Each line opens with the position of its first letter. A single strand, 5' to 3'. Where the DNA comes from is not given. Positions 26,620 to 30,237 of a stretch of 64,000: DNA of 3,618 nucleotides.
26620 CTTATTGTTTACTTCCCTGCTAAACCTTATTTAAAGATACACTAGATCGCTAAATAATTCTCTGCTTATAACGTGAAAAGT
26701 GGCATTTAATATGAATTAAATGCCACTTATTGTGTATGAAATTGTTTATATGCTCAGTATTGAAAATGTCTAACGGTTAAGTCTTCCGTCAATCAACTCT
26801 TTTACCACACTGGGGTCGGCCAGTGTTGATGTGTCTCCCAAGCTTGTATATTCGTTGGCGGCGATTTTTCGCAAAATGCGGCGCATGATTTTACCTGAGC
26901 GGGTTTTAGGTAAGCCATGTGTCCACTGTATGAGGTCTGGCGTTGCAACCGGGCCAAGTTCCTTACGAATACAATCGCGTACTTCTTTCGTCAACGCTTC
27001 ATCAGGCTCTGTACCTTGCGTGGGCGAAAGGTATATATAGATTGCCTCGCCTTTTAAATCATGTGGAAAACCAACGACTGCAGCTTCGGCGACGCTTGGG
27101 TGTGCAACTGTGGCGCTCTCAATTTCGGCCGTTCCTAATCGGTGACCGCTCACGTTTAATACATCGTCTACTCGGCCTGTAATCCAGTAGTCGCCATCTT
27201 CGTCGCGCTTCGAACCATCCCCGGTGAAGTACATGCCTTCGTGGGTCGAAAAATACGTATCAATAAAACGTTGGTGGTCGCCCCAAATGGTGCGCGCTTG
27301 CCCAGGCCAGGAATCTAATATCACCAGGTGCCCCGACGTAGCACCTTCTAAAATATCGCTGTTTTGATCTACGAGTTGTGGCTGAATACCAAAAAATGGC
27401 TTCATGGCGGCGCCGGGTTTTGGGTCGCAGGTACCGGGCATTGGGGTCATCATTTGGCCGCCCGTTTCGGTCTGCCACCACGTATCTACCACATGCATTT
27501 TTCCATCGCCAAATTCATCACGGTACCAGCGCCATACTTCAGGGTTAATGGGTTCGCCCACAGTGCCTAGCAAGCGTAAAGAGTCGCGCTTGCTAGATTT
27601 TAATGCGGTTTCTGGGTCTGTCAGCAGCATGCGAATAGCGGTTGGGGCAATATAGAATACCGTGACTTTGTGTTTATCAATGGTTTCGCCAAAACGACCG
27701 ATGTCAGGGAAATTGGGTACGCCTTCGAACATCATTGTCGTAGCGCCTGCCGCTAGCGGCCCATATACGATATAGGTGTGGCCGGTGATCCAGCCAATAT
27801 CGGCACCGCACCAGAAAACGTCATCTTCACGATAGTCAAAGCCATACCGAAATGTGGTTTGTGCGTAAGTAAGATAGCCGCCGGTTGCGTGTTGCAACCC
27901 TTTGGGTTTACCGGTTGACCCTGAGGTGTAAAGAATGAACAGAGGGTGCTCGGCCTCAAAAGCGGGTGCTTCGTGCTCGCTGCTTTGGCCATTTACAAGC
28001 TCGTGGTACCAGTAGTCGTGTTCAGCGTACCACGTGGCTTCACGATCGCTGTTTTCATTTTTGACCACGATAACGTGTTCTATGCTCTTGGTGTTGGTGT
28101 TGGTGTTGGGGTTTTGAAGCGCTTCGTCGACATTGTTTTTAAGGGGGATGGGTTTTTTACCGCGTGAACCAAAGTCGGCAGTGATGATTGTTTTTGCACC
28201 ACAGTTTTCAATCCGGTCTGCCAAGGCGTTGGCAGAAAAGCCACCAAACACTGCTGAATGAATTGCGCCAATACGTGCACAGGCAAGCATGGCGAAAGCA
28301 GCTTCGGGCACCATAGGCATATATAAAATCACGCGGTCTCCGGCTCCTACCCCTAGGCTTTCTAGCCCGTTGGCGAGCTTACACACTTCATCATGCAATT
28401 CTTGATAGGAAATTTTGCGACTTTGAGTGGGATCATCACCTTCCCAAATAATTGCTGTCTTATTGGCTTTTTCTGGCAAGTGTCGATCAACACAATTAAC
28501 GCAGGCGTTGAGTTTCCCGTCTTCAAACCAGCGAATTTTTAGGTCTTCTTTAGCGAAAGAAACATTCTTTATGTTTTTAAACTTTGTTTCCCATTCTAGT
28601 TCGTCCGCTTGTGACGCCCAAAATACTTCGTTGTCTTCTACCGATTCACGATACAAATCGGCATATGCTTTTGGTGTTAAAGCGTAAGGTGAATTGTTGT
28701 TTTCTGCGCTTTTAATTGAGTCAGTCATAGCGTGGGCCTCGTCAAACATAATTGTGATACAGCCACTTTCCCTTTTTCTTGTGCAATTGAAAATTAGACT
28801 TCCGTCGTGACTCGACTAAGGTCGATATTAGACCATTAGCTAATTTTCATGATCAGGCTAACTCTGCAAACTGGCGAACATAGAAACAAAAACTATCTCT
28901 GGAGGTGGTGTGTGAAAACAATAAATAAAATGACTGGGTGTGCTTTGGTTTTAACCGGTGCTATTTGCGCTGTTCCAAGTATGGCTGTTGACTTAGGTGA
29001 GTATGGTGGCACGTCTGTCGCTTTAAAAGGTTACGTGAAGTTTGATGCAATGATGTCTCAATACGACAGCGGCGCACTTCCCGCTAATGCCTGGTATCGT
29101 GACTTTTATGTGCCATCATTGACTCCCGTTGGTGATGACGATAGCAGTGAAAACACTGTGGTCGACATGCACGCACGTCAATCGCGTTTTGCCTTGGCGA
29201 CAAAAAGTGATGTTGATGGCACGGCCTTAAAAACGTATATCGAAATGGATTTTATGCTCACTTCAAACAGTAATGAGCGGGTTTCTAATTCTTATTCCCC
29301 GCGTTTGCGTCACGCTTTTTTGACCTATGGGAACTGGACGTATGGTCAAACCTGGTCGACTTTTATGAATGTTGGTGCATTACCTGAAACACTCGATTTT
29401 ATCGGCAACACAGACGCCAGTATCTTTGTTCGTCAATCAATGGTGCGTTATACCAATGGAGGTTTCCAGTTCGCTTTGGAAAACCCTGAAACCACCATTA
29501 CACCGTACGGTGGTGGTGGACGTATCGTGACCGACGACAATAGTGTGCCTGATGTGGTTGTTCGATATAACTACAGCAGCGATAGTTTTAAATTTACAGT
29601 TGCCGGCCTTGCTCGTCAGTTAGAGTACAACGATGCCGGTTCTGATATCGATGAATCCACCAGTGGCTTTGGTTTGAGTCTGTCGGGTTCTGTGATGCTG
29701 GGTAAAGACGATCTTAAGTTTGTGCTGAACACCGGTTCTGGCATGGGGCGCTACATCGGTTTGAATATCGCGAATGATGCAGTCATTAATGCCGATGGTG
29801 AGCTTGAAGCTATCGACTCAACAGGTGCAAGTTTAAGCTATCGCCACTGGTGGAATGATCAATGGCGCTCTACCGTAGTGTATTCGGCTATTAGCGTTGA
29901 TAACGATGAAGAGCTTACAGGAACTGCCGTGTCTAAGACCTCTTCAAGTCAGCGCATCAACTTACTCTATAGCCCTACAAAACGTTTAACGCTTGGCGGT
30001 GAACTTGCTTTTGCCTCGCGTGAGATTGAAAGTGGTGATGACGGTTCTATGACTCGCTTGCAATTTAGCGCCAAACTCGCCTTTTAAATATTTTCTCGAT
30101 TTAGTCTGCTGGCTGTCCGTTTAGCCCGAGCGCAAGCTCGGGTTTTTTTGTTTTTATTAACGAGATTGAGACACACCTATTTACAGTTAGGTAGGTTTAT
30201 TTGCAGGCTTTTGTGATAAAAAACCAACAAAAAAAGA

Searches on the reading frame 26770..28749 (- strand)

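Call 8: search_protein_families(library=pfam, proteins=[window:26770-28749:-], max_evalue=0.001)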
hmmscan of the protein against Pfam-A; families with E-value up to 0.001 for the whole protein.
window:26770-28749:- (659 aa): 3 families
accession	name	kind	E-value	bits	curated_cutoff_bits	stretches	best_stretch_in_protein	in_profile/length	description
PF00501.34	AMP-binding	-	1.8e-83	280.9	29.9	1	89-477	3-374/384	AMP-binding enzyme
PF13193.12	AMP-binding_C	-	1.1e-21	77.9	24.5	1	542-620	1-76/76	AMP-binding enzyme C-terminal domain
PF16177.11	ACAS_N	-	9.6e-20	70.6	27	1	29-86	1-55/55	Acetyl-coenzyme A synthetase N-terminus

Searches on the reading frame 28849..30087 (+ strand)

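Call 8: search_protein_families(library=pfam, proteins=[window:28849-30087:+], max_evalue=0.001)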
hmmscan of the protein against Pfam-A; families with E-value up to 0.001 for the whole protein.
window:28849-30087:+ (412 aa): 1 family
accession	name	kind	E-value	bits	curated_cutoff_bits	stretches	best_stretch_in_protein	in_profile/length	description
PF19577.5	DcaP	-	1.6e-17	64.1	27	1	98-409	102-407/410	DcaP outer membrane protein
